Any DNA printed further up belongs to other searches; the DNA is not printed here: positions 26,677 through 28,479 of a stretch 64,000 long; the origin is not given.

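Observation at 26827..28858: Overlapping gene pair: macro-domain ADP-ribose hydrolase plus a PD-(D/E)XK and DEDDh dual nuclease (DUF2779-like)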

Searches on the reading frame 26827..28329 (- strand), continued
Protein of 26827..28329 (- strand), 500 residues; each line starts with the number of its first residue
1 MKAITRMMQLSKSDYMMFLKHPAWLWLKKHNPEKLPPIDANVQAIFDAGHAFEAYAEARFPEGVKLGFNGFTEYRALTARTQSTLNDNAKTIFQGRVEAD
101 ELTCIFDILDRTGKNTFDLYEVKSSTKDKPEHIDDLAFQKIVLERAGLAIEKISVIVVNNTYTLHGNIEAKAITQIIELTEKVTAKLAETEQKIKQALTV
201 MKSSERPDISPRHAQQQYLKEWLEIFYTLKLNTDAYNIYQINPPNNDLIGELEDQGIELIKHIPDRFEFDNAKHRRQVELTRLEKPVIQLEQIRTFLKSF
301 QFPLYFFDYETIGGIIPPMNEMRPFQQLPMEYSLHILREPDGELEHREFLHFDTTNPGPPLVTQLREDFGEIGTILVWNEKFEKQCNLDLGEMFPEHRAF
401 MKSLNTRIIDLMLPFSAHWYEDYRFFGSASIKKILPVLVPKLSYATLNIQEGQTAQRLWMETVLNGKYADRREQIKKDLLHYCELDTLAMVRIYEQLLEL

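Call 62: find_encoding_contigs(protein=P0018, flank=6000, max_places=2)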
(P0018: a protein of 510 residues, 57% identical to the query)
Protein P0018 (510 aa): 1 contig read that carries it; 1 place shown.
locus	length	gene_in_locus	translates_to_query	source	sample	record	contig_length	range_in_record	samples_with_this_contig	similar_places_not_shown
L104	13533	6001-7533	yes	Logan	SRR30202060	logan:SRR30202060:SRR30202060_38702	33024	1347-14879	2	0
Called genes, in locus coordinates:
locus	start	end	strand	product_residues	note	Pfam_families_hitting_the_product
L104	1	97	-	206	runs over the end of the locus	PF02589:LUD_dom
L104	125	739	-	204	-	-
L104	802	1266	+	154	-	PF01047:MarR, PF12802:MarR_2, PF13412:HTH_24 (weak), PF13463:HTH_27 (weak)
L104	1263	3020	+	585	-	PF00664:ABC_membrane, PF00005:ABC_tran, PF02463:SMC_N (faint)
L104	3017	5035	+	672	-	PF00664:ABC_membrane, PF00005:ABC_tran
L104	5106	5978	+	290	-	PF00353:HemolysinCabind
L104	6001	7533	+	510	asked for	PF11074:DUF2779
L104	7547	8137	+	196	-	-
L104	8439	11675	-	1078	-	PF02384:N6_Mtase (faint), PF20473:MmeI_Mtase, PF07669:Eco57I, PF12950:TaqI_C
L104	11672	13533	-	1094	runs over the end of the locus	PF13091:PLDc_2, PF00270:DEAD (faint), PF04851:ResIII (faint), PF00176:SNF2-rel_dom, PF00271:Helicase_C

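Call 66: search_protein_representatives(protein=window:26827-28308:-)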
Query: 493 residues. Proteins with E-value up to 0.001 (for the whole library): 7092; up to 1e-10: 4282; up to 1e-30: 1812. The best 150 are listed.
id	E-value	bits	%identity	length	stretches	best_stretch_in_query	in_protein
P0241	4.5e-152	523.5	50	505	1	1-491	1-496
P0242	2.0e-138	478.5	46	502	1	2-492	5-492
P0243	1.0e-131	456.4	48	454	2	278-491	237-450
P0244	1.2e-127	442.9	44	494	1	2-489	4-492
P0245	4.8e-127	441.0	45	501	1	1-493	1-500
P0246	3.2e-119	415.2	43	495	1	2-490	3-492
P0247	1.3e-118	413.2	42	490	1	3-492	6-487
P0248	7.8e-117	407.3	43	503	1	3-491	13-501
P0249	5.3e-116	404.6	44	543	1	3-491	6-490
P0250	3.3e-115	401.9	49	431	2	192-492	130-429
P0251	8.3e-115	400.6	43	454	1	40-492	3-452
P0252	1.3e-114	400.0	48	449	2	9-220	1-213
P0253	4.0e-113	395.1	42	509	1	3-490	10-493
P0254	6.2e-113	394.5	53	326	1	173-491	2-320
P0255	9.9e-110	383.9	41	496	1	3-491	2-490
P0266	1.1e-87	311.2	38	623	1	1-491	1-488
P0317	2.2e-71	257.4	34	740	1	2-490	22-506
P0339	1.4e-69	251.5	34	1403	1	2-492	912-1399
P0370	3.5e-66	240.3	34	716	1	3-490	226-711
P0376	8.0e-66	239.1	36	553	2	275-492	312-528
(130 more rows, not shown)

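Call 67: search_protein_families(library=pfam, proteins=[P0339, P0370, P0317, P0266, P0376, P0249], max_evalue=0.001)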
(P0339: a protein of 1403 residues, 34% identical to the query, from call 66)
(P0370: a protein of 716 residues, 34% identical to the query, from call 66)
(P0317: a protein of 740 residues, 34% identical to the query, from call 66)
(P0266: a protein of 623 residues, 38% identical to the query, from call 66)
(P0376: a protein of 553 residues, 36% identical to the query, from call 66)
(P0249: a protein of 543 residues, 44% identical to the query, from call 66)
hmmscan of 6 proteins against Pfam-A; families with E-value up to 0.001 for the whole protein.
P0339 (1403 aa): 2 families
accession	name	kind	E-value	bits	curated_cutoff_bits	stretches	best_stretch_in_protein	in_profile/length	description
PF10593.14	Z1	-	3.7e-71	239.7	25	1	385-608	1-225/228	Z1 domain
PF11074.14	DUF2779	-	1.7e-39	135.4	23.3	1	1205-1331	1-126/126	Domain of unknown function(DUF2779)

P0370 (716 aa): 2 families
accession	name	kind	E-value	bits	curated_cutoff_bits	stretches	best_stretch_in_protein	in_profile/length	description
PF14335.11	DUF4391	-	9.4e-40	137.4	29.9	1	10-217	2-231/232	Domain of unknown function (DUF4391)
PF11074.14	DUF2779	-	4e-37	127.7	23.3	1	519-644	1-126/126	Domain of unknown function(DUF2779)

P0317 (740 aa): 2 families
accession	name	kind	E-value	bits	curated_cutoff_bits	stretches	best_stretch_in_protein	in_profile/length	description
PF11074.14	DUF2779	-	1e-32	113.5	23.3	1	318-440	1-126/126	Domain of unknown function(DUF2779)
PF07963.17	N_methyl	-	3.4e-06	26.8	21.2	1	524-543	3-22/27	Prokaryotic N-terminal methylation motif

P0266 (623 aa): 3 families
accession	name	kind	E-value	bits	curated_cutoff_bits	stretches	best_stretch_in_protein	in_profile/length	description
PF11074.14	DUF2779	-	4.6e-40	137.2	23.3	1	294-420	1-126/126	Domain of unknown function(DUF2779)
PF10881.14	DUF2726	-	3.2e-20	72.6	24.7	1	502-612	3-115/126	Protein of unknown function (DUF2726)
PF18741.7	MTES_1575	-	2e-07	31.4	38.2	1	551-609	22-80/96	REase_MTES_1575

P0376 (553 aa): 2 families
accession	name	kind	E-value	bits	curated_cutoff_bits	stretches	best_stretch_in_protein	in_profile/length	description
PF11074.14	DUF2779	-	7.7e-50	168.8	23.3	1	335-460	1-126/126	Domain of unknown function(DUF2779)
PF13482.12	RNase_H_2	-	1.1e-06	29.2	22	1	372-526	28-164/165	RNase_H superfamily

P0249 (543 aa): 1 family
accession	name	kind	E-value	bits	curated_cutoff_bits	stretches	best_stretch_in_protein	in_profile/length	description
PF11074.14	DUF2779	-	5.5e-38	130.5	23.3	1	298-421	1-126/126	Domain of unknown function(DUF2779)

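Call 74: search_protein_families(library=padloc, proteins=[P0339, P0370, P0266], max_evalue=0.00001)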
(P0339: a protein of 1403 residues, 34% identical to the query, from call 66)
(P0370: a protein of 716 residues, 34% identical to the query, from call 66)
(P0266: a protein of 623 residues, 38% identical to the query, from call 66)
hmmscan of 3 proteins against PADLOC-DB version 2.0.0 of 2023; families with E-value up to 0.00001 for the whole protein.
P0339 (1403 aa): 3 families
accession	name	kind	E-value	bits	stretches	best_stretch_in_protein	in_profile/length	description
PDLC02205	MzaC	-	4.7e-118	393.5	1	73-781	80-840/952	-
PDLC03202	Helicase_II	-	5.7e-45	151.8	1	132-588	43-444/621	Type II helicase domain protein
PDLC01447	Cas4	-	1.1e-06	27.2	1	924-1132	16-159/161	"CAS-I,CAS-II,CAS-III,CAS-IV,CAS-V,CAS-VI; acquisition_associated"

P0370 (716 aa): 0 families

P0266 (623 aa): 1 family
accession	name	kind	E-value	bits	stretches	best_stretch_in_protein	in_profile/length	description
PDLC01447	Cas4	-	4.3e-07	28.5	1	2-189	4-137/161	"CAS-I,CAS-II,CAS-III,CAS-IV,CAS-V,CAS-VI; acquisition_associated"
